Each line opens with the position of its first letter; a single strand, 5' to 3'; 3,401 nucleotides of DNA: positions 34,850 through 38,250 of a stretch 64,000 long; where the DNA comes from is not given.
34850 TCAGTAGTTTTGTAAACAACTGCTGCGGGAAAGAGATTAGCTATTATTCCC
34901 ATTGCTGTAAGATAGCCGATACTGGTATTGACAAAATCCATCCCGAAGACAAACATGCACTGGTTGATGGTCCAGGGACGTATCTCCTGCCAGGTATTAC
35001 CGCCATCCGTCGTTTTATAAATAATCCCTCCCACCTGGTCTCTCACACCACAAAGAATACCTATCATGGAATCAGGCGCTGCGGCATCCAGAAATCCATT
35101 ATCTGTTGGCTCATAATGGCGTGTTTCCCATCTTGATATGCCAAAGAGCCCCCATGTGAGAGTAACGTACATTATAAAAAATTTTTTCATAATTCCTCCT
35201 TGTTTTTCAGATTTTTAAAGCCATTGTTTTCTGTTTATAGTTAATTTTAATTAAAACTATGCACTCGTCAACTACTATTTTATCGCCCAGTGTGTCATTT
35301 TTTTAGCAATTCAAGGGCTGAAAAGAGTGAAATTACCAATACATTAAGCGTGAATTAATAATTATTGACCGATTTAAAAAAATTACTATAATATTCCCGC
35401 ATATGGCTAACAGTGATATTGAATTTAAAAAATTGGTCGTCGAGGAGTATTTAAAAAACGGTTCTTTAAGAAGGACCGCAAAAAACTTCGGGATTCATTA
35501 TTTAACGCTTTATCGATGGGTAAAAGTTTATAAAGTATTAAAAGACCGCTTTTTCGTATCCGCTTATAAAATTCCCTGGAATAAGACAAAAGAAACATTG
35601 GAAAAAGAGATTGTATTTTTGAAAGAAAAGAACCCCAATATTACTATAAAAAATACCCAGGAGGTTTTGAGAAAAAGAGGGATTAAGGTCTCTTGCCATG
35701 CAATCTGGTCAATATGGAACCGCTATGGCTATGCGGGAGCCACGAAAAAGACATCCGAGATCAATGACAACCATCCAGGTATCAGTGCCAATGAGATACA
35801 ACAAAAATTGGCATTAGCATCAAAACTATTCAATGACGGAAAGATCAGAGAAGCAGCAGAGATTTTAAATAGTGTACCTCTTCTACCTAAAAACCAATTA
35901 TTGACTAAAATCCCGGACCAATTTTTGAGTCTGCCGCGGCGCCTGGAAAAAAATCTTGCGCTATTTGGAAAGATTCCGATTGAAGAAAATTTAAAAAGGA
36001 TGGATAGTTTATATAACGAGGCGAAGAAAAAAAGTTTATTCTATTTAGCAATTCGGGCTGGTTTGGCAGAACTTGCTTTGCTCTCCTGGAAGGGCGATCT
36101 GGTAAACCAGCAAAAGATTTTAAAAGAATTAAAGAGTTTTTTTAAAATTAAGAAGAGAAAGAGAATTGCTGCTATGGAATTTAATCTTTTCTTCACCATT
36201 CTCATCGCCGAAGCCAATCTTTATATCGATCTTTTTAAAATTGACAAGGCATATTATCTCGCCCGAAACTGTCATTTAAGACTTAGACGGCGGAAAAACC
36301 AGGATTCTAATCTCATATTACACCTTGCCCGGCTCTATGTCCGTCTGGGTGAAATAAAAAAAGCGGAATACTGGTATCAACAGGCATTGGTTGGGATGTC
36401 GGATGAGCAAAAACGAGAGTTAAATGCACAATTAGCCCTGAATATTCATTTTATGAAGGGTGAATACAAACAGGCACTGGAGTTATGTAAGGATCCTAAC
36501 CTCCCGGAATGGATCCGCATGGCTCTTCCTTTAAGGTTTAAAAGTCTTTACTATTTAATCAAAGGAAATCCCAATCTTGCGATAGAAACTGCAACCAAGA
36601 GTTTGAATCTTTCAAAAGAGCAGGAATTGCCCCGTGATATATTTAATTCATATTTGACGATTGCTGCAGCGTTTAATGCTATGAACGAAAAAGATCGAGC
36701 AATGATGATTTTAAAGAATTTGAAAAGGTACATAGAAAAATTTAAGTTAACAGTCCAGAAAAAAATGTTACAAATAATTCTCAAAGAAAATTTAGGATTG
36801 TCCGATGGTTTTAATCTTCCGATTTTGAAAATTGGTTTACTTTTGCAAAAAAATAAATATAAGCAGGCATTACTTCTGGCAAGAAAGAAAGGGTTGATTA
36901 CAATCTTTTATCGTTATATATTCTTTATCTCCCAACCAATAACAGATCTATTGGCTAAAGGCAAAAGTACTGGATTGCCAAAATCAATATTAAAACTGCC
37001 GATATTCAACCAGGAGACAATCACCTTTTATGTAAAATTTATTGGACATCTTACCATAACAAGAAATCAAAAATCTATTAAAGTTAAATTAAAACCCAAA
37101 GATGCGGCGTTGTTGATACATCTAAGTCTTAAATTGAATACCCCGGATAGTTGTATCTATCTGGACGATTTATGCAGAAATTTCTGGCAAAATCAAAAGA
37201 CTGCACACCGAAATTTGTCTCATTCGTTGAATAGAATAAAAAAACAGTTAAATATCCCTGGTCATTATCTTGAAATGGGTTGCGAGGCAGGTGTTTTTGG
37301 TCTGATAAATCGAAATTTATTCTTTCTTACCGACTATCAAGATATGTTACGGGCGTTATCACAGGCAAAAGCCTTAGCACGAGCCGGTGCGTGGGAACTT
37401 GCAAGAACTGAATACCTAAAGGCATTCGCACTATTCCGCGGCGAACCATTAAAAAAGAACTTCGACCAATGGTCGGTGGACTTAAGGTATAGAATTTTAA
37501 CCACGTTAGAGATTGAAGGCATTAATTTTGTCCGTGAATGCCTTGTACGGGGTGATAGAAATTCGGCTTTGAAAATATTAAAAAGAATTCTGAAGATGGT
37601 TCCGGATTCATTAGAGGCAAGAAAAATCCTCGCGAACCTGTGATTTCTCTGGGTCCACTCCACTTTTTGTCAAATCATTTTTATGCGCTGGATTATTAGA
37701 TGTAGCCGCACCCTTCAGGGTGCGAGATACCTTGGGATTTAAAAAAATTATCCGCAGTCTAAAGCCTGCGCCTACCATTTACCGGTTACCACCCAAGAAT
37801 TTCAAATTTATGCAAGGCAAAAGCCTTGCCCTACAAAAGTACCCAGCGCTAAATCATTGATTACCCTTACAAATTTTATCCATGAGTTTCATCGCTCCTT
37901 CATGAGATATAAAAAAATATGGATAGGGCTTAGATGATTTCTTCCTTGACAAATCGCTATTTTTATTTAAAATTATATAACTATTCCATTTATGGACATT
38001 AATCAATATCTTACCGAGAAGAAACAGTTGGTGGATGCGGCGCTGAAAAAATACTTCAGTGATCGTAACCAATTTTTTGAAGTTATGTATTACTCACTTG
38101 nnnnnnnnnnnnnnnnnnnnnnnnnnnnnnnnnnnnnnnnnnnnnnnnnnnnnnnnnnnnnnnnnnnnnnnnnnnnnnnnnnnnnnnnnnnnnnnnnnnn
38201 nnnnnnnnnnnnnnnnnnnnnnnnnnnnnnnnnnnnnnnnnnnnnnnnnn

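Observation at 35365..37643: Unusual HTH-TPR-SARP(BTAD) regulator divergent from the cargo island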

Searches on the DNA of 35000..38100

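Call 61: search_rna_families(source=window, start=35000, end=38100, threshold=evalue, max_evalue=1)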
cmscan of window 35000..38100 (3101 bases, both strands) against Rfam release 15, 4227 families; matches with E-value up to 1: 0.
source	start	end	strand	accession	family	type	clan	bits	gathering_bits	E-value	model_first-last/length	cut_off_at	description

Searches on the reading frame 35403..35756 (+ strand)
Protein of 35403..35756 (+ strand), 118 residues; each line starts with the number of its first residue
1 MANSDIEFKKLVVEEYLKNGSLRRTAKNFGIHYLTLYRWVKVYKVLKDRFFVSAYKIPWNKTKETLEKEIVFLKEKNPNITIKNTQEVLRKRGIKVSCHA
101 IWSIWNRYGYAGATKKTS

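Call 89: search_solved_structures(query=A6, max_evalue=1, show_alignments=2)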
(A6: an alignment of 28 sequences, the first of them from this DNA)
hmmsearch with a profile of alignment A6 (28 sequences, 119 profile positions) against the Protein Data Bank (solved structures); distinct sequences matched with E-value up to 1: 46.
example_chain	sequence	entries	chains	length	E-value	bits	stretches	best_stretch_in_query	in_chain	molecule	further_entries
5unk_A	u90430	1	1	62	0.00011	25.1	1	66-118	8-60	Sleeping Beauty transposase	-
2jn6_A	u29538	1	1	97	0.00024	24.1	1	5-51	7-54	Protein Cgl2762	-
2glo_A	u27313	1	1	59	0.0023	20.9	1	6-42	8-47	brinker CG9653-PA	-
6urs_A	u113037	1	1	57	0.0023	20.9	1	4-51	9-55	Sleeping Beauty transposase PAI subdomain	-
2m8e_A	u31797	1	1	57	0.0039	20.2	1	4-51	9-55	SLEEPING BEAUTY TRANSPOSASE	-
5i41_B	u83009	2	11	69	0.012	18.6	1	24-69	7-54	Chromosome-anchoring protein RacA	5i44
7svw_A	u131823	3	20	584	0.013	18.4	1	4-71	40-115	TnsB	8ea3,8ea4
8rdu_R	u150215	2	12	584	0.013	18.4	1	4-71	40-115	TnsB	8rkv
8aa5_AP1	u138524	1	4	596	0.014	18.4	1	4-68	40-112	TnsB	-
2n2u_A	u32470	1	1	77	0.022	17.7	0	64-89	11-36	OR358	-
7s03_A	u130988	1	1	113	0.026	17.5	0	33-89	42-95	Histone-lysine N-methyltransferase SETMAR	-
7bhy_A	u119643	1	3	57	0.065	16.2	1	5-48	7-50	Deoxyribonucleoside regulator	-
2elh_A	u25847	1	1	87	0.08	15.9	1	6-44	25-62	CG11849-PA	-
2l0k_A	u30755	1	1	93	0.092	15.7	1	4-39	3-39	Stage III sporulation protein D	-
5v6r_A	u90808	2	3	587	0.13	15.3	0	56-107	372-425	Plexin-D1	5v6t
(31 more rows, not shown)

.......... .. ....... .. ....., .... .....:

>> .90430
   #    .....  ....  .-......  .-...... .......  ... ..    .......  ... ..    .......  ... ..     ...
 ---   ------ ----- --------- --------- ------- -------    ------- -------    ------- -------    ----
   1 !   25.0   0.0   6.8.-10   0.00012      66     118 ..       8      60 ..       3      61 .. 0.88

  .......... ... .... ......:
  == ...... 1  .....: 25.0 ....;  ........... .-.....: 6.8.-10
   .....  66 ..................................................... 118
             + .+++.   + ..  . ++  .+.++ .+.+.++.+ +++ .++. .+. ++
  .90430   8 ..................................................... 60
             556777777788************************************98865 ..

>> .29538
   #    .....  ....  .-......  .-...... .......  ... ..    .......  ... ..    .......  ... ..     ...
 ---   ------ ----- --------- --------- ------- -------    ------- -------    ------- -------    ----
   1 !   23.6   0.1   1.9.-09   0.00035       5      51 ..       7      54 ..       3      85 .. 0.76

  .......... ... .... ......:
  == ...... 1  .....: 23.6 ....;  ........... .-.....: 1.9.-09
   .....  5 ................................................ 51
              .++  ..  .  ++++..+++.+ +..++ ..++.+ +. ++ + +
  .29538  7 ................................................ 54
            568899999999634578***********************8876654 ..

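Call 90: search_protein_families(library=pfam, alignment_id=A6, max_evalue=0.01)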
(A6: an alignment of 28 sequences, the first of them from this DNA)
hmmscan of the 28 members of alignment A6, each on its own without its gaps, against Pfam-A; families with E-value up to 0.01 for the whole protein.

A. member 1, seq(118 aa): 3 families
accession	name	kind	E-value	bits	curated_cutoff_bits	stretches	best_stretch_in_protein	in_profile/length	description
PF13518.12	HTH_28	-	6.4e-07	29.8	25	1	8-44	1-37/52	Helix-turn-helix domain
PF01527.26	HTH_Tnp_1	-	0.00017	22.1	24.1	1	7-44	10-48/75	Transposase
PF09607.16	BrkDBD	-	0.0042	17.4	23.4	1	7-47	9-53/58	Brinker DNA-binding domain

B. families by the number of members that match (of 28 scanned): 38 families (the first 25 are shown)
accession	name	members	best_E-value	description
PF13518.12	HTH_28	27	4.5e-13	Helix-turn-helix domain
PF13384.12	HTH_23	27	2.7e-12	Homeodomain-like domain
PF01527.26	HTH_Tnp_1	27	9e-09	Transposase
PF13565.12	HTH_32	25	6.5e-11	Homeodomain-like domain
PF13551.12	HTH_29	21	1.3e-11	Winged helix-turn helix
PF13542.12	HTH_Tnp_ISL3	12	2.7e-06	Helix-turn-helix domain of transposase family ISL3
PF01710.22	HTH_Tnp_IS630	8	9.2e-06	Transposase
PF01498.24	HTH_Tnp_Tc3_2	6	2.5e-06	Transposase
PF13556.12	HTH_30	6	9.6e-05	PucR C-terminal helix-turn-helix domain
PF08822.17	DUF1804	6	0.00015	Protein of unknown function (DUF1804)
PF06056.18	Terminase_5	5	6.3e-06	Putative ATPase subunit of terminase (gpP-like)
PF05225.22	HTH_psq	5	0.00023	helix-turn-helix, Psq domain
PF12728.13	HTH_17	4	1.1e-05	Helix-turn-helix domain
PF09607.16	BrkDBD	3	0.00053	Brinker DNA-binding domain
PF13936.12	HTH_38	2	7.3e-07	Helix-turn-helix domain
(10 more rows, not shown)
